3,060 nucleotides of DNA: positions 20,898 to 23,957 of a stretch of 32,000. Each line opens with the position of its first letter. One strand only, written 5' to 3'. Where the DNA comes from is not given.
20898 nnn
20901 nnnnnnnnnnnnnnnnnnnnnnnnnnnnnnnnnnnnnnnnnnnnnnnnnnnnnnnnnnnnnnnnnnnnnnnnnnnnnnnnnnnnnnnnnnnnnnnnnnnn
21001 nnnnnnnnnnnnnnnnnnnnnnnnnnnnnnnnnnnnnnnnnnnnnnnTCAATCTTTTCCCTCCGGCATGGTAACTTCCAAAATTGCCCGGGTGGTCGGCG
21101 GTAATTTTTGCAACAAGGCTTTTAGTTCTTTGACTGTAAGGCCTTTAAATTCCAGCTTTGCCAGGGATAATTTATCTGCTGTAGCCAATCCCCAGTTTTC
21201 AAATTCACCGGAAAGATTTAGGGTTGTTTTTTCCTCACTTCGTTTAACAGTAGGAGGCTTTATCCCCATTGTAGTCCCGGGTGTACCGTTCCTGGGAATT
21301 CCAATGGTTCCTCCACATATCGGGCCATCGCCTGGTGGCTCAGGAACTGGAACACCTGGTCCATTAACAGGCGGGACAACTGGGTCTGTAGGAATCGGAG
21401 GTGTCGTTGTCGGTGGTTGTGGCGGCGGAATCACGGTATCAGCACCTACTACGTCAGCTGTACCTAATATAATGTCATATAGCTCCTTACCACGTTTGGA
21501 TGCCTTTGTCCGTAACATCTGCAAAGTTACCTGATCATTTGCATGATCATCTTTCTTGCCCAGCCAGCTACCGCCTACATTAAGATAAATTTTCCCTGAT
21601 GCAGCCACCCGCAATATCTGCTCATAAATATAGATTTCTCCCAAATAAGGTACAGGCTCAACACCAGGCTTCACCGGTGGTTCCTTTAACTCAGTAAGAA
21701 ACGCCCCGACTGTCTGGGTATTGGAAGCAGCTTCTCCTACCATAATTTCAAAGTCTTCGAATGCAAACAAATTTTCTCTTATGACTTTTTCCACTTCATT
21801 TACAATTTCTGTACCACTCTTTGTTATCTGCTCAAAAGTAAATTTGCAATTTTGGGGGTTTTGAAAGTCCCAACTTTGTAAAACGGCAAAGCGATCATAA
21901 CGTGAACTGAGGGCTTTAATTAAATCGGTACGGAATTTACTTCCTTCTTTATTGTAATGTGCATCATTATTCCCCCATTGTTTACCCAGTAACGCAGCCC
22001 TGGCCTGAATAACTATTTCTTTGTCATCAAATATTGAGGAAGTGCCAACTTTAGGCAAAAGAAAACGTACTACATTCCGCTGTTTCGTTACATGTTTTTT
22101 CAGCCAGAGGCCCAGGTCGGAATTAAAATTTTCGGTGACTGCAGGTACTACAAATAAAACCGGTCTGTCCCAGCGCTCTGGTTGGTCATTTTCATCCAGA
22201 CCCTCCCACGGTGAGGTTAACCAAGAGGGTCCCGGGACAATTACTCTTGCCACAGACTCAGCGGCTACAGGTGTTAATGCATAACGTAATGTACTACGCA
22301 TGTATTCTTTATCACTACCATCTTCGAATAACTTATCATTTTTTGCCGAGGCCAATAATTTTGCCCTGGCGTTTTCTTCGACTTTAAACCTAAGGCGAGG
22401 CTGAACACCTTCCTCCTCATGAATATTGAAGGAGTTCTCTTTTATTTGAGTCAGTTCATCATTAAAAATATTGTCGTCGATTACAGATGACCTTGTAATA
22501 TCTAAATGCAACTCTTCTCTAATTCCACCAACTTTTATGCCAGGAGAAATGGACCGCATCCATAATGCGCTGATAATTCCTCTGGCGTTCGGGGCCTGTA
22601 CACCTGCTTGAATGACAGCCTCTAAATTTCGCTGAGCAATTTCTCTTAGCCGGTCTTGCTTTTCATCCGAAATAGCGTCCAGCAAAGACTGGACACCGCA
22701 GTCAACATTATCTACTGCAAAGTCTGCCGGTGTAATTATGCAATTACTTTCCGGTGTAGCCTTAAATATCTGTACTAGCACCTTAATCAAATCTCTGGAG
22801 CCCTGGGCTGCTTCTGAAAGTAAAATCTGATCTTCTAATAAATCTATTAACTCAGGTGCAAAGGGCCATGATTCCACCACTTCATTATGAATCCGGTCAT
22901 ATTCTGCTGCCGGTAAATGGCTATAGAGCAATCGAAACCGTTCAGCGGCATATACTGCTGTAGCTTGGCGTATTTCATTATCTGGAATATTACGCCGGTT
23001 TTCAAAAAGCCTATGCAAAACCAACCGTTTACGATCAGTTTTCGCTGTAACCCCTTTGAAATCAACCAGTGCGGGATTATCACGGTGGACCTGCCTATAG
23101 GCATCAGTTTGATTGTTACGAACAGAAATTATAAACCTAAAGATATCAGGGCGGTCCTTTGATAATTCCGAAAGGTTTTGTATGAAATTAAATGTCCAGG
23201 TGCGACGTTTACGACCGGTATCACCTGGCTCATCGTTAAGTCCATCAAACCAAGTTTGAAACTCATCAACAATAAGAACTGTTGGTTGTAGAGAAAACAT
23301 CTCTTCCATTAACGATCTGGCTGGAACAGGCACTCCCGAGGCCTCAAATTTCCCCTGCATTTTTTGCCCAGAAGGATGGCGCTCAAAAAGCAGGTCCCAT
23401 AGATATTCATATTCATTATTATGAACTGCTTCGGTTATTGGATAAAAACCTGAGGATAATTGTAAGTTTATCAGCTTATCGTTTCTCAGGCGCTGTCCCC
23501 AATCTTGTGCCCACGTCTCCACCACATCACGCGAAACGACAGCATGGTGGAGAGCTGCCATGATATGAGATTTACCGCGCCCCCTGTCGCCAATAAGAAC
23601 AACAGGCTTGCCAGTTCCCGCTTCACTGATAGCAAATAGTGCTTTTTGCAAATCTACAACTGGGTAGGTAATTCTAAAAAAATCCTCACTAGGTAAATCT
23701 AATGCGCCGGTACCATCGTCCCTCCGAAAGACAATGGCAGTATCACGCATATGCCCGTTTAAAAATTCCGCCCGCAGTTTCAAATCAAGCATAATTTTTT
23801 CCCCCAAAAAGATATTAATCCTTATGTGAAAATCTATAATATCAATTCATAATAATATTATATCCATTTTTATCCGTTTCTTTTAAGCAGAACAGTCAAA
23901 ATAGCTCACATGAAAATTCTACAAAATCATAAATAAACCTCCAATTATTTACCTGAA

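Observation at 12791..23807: Five overlapping genes form a BREX-type-3-like operon with non-canonical composition and order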

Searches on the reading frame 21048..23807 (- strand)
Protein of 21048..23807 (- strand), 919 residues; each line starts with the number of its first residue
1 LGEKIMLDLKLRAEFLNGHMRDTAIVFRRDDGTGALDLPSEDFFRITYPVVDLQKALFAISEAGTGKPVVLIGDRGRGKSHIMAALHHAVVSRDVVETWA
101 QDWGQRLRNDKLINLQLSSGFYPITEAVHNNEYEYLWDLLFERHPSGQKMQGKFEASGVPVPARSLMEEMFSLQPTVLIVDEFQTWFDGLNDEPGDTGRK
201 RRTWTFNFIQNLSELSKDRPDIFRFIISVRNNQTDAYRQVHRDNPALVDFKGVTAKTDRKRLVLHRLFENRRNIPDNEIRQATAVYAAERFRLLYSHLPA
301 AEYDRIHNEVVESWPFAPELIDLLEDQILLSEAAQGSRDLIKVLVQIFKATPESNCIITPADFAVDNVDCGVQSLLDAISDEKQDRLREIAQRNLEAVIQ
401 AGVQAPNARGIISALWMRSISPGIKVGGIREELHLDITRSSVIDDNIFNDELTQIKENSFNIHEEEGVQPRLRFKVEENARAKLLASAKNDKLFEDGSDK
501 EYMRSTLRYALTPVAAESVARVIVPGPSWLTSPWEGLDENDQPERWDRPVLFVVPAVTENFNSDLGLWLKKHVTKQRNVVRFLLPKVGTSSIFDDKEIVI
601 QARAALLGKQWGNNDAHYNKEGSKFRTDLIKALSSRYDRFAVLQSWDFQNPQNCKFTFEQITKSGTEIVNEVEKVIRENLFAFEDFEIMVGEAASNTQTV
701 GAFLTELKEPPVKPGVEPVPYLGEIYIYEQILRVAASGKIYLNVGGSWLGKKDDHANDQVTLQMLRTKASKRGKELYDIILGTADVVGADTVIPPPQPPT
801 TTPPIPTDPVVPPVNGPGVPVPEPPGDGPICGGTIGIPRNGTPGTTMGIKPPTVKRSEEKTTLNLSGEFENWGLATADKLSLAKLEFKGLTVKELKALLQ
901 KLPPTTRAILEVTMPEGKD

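Call 3: search_protein_families(library=pfam, proteins=[window:21048-23807:-], max_evalue=0.01)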
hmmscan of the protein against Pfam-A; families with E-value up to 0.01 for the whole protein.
window:21048-23807:- (919 aa): 2 families
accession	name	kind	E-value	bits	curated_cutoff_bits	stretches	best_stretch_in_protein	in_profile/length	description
PF13191.12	AAA_16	-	0.00015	22.8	32.6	1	57-188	15-145/167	AAA ATPase domain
PF13401.12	AAA_22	-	0.0054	17.5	27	0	66-187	5-96/130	AAA domain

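Call 4: search_protein_families(library=padloc, proteins=[window:21048-23807:-], max_evalue=0.01)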
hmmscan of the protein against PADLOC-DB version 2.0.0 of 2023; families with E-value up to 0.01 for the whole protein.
window:21048-23807:- (919 aa): 0 families

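Call 5: search_protein_families(library=ncbifam, proteins=[window:21048-23807:-], max_evalue=0.01)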
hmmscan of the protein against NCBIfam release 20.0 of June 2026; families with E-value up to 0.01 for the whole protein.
window:21048-23807:- (919 aa): 1 family
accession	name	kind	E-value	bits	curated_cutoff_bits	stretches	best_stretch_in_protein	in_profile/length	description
TIGR03420.1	DnaA_homol_Hda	equivalog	0.0087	15.6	194.8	0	53-93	25-65/226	DnaA regulatory inactivator Hda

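Call 11: search_solved_structures(query=window:21048-23792:-, max_evalue=1)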
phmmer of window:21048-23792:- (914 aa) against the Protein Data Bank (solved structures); distinct sequences matched with E-value up to 1: 1.
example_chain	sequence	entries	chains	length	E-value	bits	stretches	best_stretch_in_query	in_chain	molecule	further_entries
3lay_A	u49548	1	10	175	0.93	10.3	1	594-641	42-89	Zinc resistance-associated protein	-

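Call 15: find_homologous_proteins(query=window:21048-23792:-)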
Query window:21048-23792:- (914 aa): 2049 proteins with E <= 0.001 among 8000 candidates; the best 120 are listed.
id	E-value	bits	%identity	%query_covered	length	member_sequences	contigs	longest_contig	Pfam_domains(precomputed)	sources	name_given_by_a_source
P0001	0.0e+0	1922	91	100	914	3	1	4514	-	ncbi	ncbi:MAG: DUF499 domain-containing protein [Bacillota bacterium]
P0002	0.0e+0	1891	88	100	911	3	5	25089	-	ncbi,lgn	-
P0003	0.0e+0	1845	87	100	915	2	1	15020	-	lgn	-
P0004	0.0e+0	1797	85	100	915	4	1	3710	-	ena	-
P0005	0.0e+0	1244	59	100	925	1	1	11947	-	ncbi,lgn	-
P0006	0.0e+0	1220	59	100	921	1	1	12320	PF04465.18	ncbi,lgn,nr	ncbi:MAG: DUF499 domain-containing protein [Syntrophomonadaceae bacterium]|nr:DUF499 domain-containi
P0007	0.0e+0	1204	89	64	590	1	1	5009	-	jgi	-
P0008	0.0e+0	1203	58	100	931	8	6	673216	PF04465.18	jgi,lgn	jgi:hypothetical protein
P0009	0.0e+0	1047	58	7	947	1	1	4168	-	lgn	-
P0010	4.2e-288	976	50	100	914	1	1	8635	-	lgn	-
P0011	1.3e-282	958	49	100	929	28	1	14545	PF04465.18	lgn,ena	-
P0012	3.1e-282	957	49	100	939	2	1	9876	-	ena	-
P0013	2.1e-279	947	49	99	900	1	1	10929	-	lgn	-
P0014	1.1e-278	945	47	100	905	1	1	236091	-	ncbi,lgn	-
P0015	4.7e-278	943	49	100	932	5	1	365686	-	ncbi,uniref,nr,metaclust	ncbi:hypothetical protein MOMUL_10570 [Moorella mulderi DSM 14980]|uniref:Uncharacterized protein n=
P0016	1.6e-273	928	47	100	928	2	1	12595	PF04465.18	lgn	-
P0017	2.8e-272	924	49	85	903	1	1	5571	PF04465.18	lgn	-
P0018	1.1e-271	922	48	100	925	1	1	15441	PF04465.18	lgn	-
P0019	3.8e-271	920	48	100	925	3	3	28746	PF04465.18,PF13191.13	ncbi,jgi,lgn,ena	-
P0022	8.3e-270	916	47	86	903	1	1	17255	PF04465.18,PF13191.13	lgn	-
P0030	1.4e-267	908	48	99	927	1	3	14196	PF04465.18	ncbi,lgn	-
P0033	1.9e-266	904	48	100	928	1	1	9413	PF04465.18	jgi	jgi:hypothetical protein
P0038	1.0e-265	902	47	100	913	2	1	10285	PF04465.18,PF13191.13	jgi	-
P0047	7.5e-264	896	46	100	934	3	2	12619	PF04465.18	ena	-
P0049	1.8e-263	895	46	100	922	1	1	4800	PF04465.18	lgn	-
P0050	2.1e-263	894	46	99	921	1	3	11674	PF04465.18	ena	-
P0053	4.5e-263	893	46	100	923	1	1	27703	PF04465.18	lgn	-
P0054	5.9e-263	893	46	100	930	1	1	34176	PF04465.18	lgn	-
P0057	8.5e-263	892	47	99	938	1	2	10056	PF04465.18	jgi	jgi:hypothetical protein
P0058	1.8e-262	891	50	86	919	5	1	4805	PF04465.18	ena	-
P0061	3.9e-262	890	47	100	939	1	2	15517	PF04465.18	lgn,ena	-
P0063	5.5e-262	890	46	100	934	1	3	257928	PF04465.18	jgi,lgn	jgi:hypothetical protein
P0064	9.8e-262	889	47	100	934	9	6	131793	PF04465.18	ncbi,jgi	jgi:hypothetical protein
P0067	1.3e-261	888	45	99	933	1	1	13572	PF04465.18,PF13191.13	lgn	-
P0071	4.7e-261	887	47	99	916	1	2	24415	PF04465.18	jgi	-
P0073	9.2e-261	886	47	99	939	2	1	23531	PF04465.18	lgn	-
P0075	1.4e-260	885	46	100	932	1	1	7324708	-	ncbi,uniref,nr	ncbi:hypothetical protein DSCA_18670 [Desulfosarcina alkanivorans]|uniref:DUF499 domain-containing p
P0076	2.3e-260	884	47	99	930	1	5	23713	PF04465.18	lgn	-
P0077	3.1e-260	884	50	85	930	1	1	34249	PF04465.18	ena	-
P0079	6.1e-260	883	47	99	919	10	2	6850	PF04465.18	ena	-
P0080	6.4e-260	883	49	87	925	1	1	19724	PF04465.18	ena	-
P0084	1.3e-259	882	47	100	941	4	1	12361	PF04465.18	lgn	-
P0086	3.4e-259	880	46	100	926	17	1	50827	PF04465.18,PF13191.13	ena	-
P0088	4.3e-259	880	47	100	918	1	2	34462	PF04465.18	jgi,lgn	jgi:hypothetical protein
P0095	3.7e-258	877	47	100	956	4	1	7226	PF04465.18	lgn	-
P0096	4.0e-258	877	46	100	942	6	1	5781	PF04465.18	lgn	-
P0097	5.3e-258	876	46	99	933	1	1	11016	PF04465.18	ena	-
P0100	6.3e-258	876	46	100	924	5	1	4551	PF04465.18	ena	-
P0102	1.0e-257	876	47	100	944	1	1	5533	PF04465.18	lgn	-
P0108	5.2e-257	873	49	86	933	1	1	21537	PF04465.18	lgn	-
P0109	5.8e-257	873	46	100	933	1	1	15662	PF04465.18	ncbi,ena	-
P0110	6.7e-257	873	46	99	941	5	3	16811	PF04465.18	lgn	-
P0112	8.9e-257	872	47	100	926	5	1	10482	PF04465.18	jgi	-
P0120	6.2e-256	870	47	100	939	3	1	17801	PF04465.18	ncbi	-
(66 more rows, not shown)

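Call 17: find_encoding_contigs(protein=P0015, flank=10000, max_places=2)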
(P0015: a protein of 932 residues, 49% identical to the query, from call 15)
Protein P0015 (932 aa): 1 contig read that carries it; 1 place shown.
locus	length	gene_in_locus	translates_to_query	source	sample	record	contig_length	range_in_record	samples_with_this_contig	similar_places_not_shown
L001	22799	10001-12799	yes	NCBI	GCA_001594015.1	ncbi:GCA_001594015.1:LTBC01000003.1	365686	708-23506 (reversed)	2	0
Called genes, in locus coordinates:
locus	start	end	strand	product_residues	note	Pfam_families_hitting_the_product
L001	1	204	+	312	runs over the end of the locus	PF00248:Aldo_ket_red, PF12837:Fer4_6 (faint), PF12838:Fer4_7 (weak), PF13187:Fer4_9 (faint), PF13237:Fer4_10 (weak), PF14697:Fer4_21 (weak), PF00037:Fer4 (weak)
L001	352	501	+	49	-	PF00392:GntR (weak)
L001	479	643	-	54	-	-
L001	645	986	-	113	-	PF01909:NTP_transf_2, PF18765:Polbeta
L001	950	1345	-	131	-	PF05168:HEPN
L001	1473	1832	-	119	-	PF05067:Mn_catalase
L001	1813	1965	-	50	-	PF05067:Mn_catalase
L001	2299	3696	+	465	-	-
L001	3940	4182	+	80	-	-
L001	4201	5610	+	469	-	PF13289:SIR2_2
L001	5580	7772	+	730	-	PF13212:DUF4020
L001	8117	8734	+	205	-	-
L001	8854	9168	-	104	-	-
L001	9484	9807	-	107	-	-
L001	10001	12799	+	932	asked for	-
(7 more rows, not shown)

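Call 18: find_encoding_contigs(protein=P0075, flank=10000, max_places=2)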
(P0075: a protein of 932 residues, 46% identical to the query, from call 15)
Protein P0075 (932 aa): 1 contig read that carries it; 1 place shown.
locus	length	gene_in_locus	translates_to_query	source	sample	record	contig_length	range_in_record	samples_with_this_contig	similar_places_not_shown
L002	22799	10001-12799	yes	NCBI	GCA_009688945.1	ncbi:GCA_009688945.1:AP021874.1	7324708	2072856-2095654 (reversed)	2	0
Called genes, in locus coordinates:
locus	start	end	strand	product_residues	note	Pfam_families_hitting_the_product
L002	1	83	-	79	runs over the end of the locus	-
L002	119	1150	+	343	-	PF01891:CbiM, PF13190:PDGLE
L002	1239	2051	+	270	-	PF02361:CbiQ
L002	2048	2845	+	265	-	PF00005:ABC_tran, PF02463:SMC_N, PF13304:AAA_21 (weak)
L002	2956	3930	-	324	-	PF06180:CbiK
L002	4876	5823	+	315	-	-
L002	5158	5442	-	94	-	-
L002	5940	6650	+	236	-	PF00589:Phage_integrase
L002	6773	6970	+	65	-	-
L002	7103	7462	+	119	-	-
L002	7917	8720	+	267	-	-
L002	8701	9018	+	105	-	-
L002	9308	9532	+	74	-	-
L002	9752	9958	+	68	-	PF13518:HTH_28, PF13551:HTH_29 (weak), PF13384:HTH_23, PF12728:HTH_17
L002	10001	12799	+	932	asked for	-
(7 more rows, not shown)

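Call 19: find_encoding_contigs(protein=P0008, flank=10000, max_places=2)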
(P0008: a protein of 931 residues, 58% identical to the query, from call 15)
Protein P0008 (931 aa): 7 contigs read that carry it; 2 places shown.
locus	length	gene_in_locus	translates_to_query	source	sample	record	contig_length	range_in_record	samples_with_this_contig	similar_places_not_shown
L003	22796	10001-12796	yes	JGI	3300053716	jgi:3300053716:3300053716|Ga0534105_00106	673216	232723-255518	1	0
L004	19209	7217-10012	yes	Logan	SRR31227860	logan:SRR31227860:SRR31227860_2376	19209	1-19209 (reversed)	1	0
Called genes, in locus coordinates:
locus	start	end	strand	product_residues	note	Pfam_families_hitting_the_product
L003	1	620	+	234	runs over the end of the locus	PF01966:HD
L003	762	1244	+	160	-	PF06803:DUF1232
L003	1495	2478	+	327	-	PF20208:ARPP-1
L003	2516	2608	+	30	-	-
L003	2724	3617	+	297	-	-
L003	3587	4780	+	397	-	PF10923:BrxC_BrxD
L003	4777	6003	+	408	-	PF10923:BrxC_BrxD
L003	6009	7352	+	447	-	PF10923:BrxC_BrxD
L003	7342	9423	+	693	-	PF00270:DEAD, PF04851:ResIII (weak), PF00271:Helicase_C, PF22590:Cas3-like_C_2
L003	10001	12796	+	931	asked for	PF04465:DUF499 (weak)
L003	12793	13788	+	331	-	-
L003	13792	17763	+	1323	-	PF01555:N6_N4_Mtase (faint)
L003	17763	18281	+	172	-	-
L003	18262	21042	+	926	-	PF13872:AAA_34 (faint), PF00176:SNF2-rel_dom, PF00270:DEAD, PF04851:ResIII, PF00271:Helicase_C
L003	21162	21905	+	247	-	-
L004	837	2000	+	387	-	PF10923:BrxC_BrxD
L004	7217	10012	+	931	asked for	PF04465:DUF499 (weak)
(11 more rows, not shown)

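Call 63: search_solved_structures(query=A3, max_evalue=1)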
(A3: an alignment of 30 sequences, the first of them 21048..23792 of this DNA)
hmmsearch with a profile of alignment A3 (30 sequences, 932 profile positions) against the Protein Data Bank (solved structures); distinct sequences matched with E-value up to 1: 2.
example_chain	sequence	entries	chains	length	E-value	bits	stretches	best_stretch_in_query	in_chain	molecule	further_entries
5ubv_A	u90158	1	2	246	0.17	12.9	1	503-565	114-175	ATPase domain of i-AAA protease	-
4l0e_A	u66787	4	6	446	0.73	10.7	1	267-378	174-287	P450 monooxygenase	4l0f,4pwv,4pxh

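Call 66: search_protein_families(library=pfam, alignment_id=A3, max_evalue=0.01)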
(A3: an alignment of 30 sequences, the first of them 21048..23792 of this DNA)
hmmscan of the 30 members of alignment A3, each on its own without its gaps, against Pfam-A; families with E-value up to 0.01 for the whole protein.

A. member 1, window:21048-23792:- (914 aa): 2 families
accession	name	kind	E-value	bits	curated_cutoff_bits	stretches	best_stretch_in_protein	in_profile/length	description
PF13191.12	AAA_16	-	0.00015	22.8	32.6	1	52-183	15-145/167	AAA ATPase domain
PF13401.12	AAA_22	-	0.0053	17.5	27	0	61-182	5-96/130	AAA domain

B. families by the number of members that match (of 30 scanned): 4 families
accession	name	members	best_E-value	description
PF04465.17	DUF499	24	7e-08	Protein of unknown function (DUF499)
PF13191.12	AAA_16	20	5.5e-06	AAA ATPase domain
PF13401.12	AAA_22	4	0.0042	AAA domain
PF24389.1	ORC-CDC6-like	2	0.0076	ORC-CDC6-like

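Call 87: list_cluster_members(proteins=[window:21048-23792:-, window:20053-21048:-, window:16073-20053:-, window:12791-15577:-, window:24332-28390:-])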
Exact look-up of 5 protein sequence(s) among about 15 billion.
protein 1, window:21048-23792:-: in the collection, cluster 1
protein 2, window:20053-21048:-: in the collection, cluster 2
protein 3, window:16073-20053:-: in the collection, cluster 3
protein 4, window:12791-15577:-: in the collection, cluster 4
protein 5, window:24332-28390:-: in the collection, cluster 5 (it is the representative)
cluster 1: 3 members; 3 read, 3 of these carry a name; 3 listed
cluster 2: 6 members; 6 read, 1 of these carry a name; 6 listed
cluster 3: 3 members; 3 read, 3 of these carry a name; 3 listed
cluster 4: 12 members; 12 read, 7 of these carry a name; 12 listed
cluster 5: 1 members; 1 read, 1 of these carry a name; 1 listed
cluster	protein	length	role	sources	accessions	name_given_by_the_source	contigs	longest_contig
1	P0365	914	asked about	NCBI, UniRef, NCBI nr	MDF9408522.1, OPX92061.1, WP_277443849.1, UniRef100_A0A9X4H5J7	MAG: hypothetical protein A4E52_00165 [Pelotomaculum sp. PtaB.Bin013] | ATP-binding protein n=1 Tax=Pelotomaculum isophthalicicum JI TaxID=947010 ... | hypothetical protein [Pelotomaculum isophthalicicum]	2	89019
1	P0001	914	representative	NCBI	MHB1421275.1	MAG: DUF499 domain-containing protein [Bacillota bacterium]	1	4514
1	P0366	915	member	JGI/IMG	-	hypothetical protein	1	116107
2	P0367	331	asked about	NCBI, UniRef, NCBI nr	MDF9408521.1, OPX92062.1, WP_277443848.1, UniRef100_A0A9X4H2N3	MAG: hypothetical protein A4E52_00166 [Pelotomaculum sp. PtaB.Bin013] | PglZ domain-containing protein n=1 Tax=Pelotomaculum isophthalicicum JI TaxID=947010 ... | hypothetical protein [Pelotomaculum isophthalicicum]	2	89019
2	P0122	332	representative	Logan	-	-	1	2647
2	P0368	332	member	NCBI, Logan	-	-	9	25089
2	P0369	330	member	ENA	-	-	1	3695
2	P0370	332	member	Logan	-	-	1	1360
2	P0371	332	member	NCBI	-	-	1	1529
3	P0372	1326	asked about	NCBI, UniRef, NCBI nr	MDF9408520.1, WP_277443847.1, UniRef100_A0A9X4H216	hypothetical protein L7E55_09140 [Pelotomaculum isophthalicicum JI] | DUF1156 domain-containing protein n=1 Tax=Pelotomaculum isophthalicicum JI TaxID=947010 ... | hypothetical protein [Pelotomaculum isophthalicicum]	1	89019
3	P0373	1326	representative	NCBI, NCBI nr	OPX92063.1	MAG: hypothetical protein A4E52_00167 [Pelotomaculum sp. PtaB.Bin013]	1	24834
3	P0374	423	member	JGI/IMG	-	hypothetical protein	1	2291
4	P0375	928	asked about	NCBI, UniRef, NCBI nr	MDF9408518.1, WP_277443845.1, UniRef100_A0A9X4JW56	DEAD/DEAH box helicase [Pelotomaculum isophthalicicum JI] | DEAD/DEAH box helicase n=1 Tax=Pelotomaculum isophthalicicum JI TaxID=947010 ... | SNF2-related protein [Pelotomaculum isophthalicicum]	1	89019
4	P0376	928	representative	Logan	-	-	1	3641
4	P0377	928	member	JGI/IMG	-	superfamily II DNA or RNA helicase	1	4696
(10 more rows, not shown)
